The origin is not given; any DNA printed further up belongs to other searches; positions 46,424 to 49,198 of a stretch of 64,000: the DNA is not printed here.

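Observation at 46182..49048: Membrane-anchored Clp/Hsp100-type ATPase with a catalytically degenerate first AAA+ domain, translationally coupled to a small membrane protein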

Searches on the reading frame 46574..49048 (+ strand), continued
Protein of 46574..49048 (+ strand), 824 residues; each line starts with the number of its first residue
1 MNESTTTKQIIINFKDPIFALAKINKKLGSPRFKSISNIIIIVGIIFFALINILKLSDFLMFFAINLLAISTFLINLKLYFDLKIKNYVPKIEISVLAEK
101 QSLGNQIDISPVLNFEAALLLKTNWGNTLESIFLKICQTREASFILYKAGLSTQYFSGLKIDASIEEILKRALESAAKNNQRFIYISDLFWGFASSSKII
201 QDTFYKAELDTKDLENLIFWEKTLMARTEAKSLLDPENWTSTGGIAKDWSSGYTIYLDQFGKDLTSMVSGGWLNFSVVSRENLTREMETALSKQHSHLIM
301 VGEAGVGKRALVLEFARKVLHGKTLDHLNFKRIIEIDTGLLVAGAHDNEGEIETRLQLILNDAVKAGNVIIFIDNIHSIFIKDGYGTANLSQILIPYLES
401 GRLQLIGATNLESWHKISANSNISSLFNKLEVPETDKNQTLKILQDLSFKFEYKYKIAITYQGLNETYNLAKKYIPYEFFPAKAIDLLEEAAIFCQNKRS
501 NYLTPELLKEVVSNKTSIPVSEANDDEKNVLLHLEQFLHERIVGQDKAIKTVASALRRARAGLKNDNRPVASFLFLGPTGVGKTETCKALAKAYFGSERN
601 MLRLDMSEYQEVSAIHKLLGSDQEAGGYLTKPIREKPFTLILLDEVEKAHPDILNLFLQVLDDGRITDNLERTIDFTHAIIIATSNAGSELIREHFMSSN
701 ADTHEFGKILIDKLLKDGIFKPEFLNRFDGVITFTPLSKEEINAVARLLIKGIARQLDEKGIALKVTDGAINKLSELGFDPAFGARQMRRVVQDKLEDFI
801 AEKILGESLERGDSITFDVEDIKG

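Call 50: predict_structure(alignment_id=A4)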
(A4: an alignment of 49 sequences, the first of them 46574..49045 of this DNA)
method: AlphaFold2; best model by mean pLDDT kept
length: 824 residues; sequences in the alignment: 49
mean_pLDDT: 87.4   pTM: 0.78
mean pLDDT of the five models: 87.4, 85.5, 84.4, 83.1, 82.8
residues with pLDDT >= 90: 474; 70-90: 283; 50-70: 60; < 50: 7
segments of 3 or more residues with pLDDT < 50: 1-5
pLDDT, mean of each block of 10 residues (from residue 1): 55 92 89 89 91 91 92 88 79 89 91 93 93 95 94 92 94 93 94 95 93 92 81 62 52 80 86 59 92 88 92 90 87 90 76 91 90 90 68 90 92 89 91 92 90 94 94 88 95 95 91 80 64 88 90 88 83 93 93 89 96 92 82 89 97 95 90 88 94 80 77 92 93 90 90 90 91 89 84 91 81 88 76
secondary structure, 60 per line:
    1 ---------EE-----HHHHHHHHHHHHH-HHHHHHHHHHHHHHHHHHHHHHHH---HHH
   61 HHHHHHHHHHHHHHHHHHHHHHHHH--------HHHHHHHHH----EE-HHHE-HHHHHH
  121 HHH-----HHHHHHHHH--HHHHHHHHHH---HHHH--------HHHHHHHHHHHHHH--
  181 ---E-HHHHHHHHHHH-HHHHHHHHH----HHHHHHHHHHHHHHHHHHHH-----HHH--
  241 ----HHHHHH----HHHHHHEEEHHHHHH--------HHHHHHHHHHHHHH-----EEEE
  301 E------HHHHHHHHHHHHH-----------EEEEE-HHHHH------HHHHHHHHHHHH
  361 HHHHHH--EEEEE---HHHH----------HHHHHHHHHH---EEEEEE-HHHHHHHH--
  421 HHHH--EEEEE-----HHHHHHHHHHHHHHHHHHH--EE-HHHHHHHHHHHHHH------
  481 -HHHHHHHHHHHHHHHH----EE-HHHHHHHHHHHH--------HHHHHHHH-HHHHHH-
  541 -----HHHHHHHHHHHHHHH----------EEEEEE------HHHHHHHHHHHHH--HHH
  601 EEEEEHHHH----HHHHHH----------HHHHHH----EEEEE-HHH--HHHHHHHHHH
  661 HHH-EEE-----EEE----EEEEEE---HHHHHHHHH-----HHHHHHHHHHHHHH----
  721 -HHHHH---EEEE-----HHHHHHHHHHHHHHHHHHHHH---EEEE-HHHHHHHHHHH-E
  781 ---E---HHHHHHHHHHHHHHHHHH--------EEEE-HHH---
elements in order (helices of 4 or more, strands of 3 or more residues): H17-29 H31-54 H58-85 H94-102 H115-123 H129-137 H140-149 H153-156 H165-178 H186-196 H198-206 H211-230 H245-250 H255-260 E261-263 H264-269 H278-291 E297-301 H308-320 E332-336 H338-342 H349-366 E369-373 H377-380 H391-400 E404-409 H411-418 H421-424 E427-431 H437-455 H461-474 H482-497 H505-516 H525-532 H534-539 H546-560 E571-576 H583-595 E601-605 H606-609 H614-619 H630-635 E640-644 H651-663 E665-667 E673-675 E680-685 H689-697 H703-716 H722-726 E730-733 H739-759 E763-766 H768-778 H788-805 E814-817
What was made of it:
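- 46574..49048 (+): Membrane-anchored two-ring Clp/Hsp100-type ATPase (824 aa). AlphaFold2 pLDDT 87.4, pTM 0.78 (call 50).
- The AlphaFold2 model is confident (call 50).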

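Call 58: find_encoding_contigs(protein=P0059, flank=3000, max_places=1)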
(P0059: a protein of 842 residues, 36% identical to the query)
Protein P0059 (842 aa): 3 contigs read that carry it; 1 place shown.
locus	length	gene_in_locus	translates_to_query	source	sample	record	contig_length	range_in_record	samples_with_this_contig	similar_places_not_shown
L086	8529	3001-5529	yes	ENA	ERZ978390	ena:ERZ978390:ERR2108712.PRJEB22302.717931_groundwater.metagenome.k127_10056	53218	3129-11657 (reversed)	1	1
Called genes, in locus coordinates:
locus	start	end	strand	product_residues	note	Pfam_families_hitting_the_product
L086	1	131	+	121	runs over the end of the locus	PF18895:T4SS_pilin (weak)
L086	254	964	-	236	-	-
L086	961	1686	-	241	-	PF01145:Band_7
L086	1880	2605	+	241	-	PF03167:UDG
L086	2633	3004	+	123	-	-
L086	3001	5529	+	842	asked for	PF13191:AAA_16 (faint), PF00004:AAA (weak), PF00158:Sigma54_activat (faint), PF17871:AAA_lid_9 (weak), PF00004:AAA, PF07724:AAA_2, PF07728:AAA_5, PF10431:ClpB_D2-small, +1 more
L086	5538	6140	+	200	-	PF07690:MFS_1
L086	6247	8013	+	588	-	PF14716:HHH_8, PF14520:HHH_5 (weak), PF14791:DNA_pol_B_thumb, PF02811:PHP (weak)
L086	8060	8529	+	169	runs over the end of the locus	PF00293:NUDIX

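Call 59: find_encoding_contigs(protein=P0021, flank=3000, max_places=1)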
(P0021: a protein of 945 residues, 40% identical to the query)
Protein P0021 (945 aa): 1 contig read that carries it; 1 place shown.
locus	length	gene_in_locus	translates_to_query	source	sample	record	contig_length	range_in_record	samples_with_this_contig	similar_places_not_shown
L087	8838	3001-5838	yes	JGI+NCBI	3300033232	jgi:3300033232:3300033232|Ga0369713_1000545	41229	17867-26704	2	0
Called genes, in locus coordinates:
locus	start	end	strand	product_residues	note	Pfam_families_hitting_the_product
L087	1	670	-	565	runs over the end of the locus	PF04055:Radical_SAM, PF16199:Radical_SAM_C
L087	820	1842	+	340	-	PF01063:Aminotran_4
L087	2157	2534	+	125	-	PF01042:Ribonuc_L-PSP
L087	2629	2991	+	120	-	-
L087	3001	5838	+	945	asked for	PF02861:Clp_N (faint), PF05673:DUF815 (faint), PF00158:Sigma54_activat (faint), PF17871:AAA_lid_9, PF00004:AAA, PF07724:AAA_2, PF07728:AAA_5, PF10431:ClpB_D2-small, +3 more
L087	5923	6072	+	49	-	-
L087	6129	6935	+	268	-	PF00160:Pro_isomerase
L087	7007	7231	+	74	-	-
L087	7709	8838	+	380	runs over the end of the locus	PF03222:Trp_Tyr_perm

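Call 60: find_encoding_contigs(protein=P0040, flank=3000, max_places=1)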
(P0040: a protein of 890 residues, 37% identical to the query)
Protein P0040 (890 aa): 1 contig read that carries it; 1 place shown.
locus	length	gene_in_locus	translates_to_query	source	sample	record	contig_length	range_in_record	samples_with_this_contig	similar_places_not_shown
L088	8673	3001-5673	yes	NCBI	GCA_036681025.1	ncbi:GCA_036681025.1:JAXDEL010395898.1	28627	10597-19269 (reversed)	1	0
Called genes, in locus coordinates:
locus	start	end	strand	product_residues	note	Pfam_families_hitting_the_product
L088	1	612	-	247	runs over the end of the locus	PF07724:AAA_2, PF07728:AAA_5 (weak), PF10431:ClpB_D2-small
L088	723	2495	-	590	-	PF02861:Clp_N, PF13191:AAA_16 (weak), PF23569:NBD_SMAX1, PF05621:TniB (faint), PF00004:AAA, PF17871:AAA_lid_9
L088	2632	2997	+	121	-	-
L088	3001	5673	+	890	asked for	PF00158:Sigma54_activat (faint), PF17871:AAA_lid_9, PF00004:AAA, PF07724:AAA_2, PF07728:AAA_5, PF10431:ClpB_D2-small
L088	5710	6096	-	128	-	-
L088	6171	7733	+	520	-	PF00953:Glycos_transf_4, PF02677:QueH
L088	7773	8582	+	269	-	-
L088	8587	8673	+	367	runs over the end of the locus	PF13180:PDZ_2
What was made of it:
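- A canonical Clp gene coexists beside the module in L088 (call 60).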

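Call 73: find_encoding_contigs(protein=P0026, flank=2500, max_places=1)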
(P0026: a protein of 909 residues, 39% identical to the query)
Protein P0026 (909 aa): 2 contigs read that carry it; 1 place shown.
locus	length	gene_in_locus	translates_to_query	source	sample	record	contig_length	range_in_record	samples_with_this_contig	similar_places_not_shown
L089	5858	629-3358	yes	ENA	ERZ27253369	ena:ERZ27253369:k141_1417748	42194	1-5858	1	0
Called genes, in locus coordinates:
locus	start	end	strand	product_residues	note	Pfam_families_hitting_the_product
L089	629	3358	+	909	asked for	PF13191:AAA_16 (faint), PF02861:Clp_N (faint), PF00004:AAA (weak), PF17871:AAA_lid_9, PF00004:AAA, PF07724:AAA_2, PF07728:AAA_5, PF10431:ClpB_D2-small, +3 more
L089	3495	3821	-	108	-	-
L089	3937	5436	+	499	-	PF00587:tRNA-synt_2b, PF03129:HGTP_anticodon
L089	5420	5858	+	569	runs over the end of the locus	PF09972:DUF2207, PF20990:DUF2207_C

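Call 74: find_encoding_contigs(protein=P0032, flank=2500, max_places=1)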
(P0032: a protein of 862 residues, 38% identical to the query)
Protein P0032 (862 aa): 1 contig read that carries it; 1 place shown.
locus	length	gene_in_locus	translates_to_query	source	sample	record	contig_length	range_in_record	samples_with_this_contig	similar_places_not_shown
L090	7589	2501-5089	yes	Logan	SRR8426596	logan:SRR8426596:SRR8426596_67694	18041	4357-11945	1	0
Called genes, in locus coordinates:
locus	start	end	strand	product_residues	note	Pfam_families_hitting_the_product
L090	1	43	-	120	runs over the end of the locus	-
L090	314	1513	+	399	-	PF13439:Glyco_transf_4, PF00534:Glycos_transf_1, PF13692:Glyco_trans_1_4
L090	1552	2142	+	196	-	-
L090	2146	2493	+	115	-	-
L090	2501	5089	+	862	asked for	PF02861:Clp_N (weak), PF00158:Sigma54_activat (faint), PF13191:AAA_16 (weak), PF17871:AAA_lid_9 (weak), PF00004:AAA (weak), PF07724:AAA_2, PF07728:AAA_5, PF10431:ClpB_D2-small, +7 more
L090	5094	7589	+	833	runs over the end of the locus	PF18895:T4SS_pilin (weak), PF18911:PKD_4 (weak)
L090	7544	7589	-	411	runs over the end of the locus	PF04932:Wzy_C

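Call 78: fold_search(model_id=the predicted structure, library=pdb)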
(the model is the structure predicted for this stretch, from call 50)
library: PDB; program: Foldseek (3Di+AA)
matches with E <= 10: 1667; with E <= 0.001: 1114
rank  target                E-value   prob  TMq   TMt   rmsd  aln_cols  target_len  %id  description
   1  9a66_A                4.3e-52  1.00  0.59  0.60  20.7       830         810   29  Integrative model of CLPC-CLPP by crosslinking MS and deep learning (released 2024-09-18)
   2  9rai_b                7.3e-47  1.00  0.52  0.56  18.3       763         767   31  Structure of the S.aureus MecA/ClpC/ClpP degradation system (released 2025-09-10)
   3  9rai_c                1.1e-45  1.00  0.52  0.55  18.6       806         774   30  Structure of the S.aureus MecA/ClpC/ClpP degradation system (released 2025-09-10)
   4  9rai_d                1.3e-45  1.00  0.51  0.55  19.4       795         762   30  Structure of the S.aureus MecA/ClpC/ClpP degradation system (released 2025-09-10)
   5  9rai_e                2.8e-45  1.00  0.51  0.54  19.5       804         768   30  Structure of the S.aureus MecA/ClpC/ClpP degradation system (released 2025-09-10)
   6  9gi1_b                7.9e-45  1.00  0.53  0.71   6.6       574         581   38  Structure of the S.aureus MecA/ClpC/ClpP degradation system (released 2025-08-20)
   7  9gi1_e                1.8e-43  1.00  0.51  0.69   6.8       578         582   38  Structure of the S.aureus MecA/ClpC/ClpP degradation system (released 2025-08-20)
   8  9if4_D                2.5e-43  1.00  0.51  0.69   6.6       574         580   39  Structure of the Mycobacterium Tuberculosis ClpC1P1P2 complex bound to the activator Bz-Leu-Leu (released 2025-08-27)
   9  4d2q_A                4.2e-43  1.00  0.43  0.45  23.2       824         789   28  Negative-stain electron microscopy of E. coli ClpB mutant E432A (BAP form bound to ClpP) (released 2014-06-04)
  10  9gi1_c                4.4e-43  1.00  0.52  0.69   6.7       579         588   38  Structure of the S.aureus MecA/ClpC/ClpP degradation system (released 2025-08-20)
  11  6qs6_A                4.6e-43  1.00  0.53  0.71   6.1       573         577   38  ClpB (DWB and K476C mutant) bound to casein in presence of ATPgammaS - state KC-1 (released 2019-07-03)
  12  8a8u_D                2.2e-42  1.00  0.51  0.69   6.7       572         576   38  Mycobacterium tuberculosis ClpC1 hexamer structure (released 2022-10-26)
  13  9gi1_d                2.2e-42  1.00  0.52  0.70   6.8       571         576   38  Structure of the S.aureus MecA/ClpC/ClpP degradation system (released 2025-08-20)
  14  8xoo_O                5.0e-42  1.00  0.54  0.74   5.6       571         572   37  Cryo-EM structure of the ClpC1:ClpP1P2 degradation complex in Streptomyces hawaiiensis (released 2024-03-27)
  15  9if4_C                6.5e-42  1.00  0.50  0.68   7.0       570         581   39  Structure of the Mycobacterium Tuberculosis ClpC1P1P2 complex bound to the activator Bz-Leu-Leu (released 2025-08-27)
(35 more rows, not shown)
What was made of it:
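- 46574..49048 (+): Foldseek top hits are ClpC/ClpB protomers (call 78).
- On Clp/Hsp100 class-I superfamily: Foldseek finds ClpC/ClpB protomers (call 78).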
